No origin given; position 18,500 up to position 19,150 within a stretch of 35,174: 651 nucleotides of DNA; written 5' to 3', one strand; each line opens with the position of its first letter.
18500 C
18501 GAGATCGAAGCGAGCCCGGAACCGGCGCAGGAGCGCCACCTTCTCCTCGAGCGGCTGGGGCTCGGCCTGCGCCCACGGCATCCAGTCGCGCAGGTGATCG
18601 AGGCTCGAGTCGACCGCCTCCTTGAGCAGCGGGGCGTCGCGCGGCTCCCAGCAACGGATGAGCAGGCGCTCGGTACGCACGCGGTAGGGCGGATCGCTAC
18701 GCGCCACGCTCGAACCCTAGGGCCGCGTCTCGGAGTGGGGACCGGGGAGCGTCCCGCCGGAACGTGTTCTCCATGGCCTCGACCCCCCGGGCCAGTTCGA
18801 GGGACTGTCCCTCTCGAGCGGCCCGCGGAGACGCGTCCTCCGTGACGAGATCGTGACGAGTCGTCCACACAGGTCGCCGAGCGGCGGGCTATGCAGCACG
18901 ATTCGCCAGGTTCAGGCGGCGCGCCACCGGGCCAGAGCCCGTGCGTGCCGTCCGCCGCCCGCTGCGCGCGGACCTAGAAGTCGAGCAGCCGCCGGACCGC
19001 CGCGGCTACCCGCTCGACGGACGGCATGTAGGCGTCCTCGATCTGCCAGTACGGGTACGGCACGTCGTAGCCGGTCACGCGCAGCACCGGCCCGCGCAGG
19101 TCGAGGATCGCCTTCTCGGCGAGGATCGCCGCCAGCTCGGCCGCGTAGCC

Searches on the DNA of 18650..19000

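Call 11: search_rna_families(source=window, start=18650, end=19000, threshold=evalue, max_evalue=10, show_alignments=3)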
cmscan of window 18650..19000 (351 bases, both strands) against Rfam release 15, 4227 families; matches with E-value up to 10: 2.
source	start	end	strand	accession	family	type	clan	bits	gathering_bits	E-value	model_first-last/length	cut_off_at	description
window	18736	18755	-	RF01090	RF_site4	Cis-reg; frameshift_element;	-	14.3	45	5.9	1-66/66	no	Edr gene ribosomal frameshift signal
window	18788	18880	-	RF02790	sodF_sRNA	Gene; sRNA;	-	14.3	46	8.9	1-90/90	no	sodF sRNA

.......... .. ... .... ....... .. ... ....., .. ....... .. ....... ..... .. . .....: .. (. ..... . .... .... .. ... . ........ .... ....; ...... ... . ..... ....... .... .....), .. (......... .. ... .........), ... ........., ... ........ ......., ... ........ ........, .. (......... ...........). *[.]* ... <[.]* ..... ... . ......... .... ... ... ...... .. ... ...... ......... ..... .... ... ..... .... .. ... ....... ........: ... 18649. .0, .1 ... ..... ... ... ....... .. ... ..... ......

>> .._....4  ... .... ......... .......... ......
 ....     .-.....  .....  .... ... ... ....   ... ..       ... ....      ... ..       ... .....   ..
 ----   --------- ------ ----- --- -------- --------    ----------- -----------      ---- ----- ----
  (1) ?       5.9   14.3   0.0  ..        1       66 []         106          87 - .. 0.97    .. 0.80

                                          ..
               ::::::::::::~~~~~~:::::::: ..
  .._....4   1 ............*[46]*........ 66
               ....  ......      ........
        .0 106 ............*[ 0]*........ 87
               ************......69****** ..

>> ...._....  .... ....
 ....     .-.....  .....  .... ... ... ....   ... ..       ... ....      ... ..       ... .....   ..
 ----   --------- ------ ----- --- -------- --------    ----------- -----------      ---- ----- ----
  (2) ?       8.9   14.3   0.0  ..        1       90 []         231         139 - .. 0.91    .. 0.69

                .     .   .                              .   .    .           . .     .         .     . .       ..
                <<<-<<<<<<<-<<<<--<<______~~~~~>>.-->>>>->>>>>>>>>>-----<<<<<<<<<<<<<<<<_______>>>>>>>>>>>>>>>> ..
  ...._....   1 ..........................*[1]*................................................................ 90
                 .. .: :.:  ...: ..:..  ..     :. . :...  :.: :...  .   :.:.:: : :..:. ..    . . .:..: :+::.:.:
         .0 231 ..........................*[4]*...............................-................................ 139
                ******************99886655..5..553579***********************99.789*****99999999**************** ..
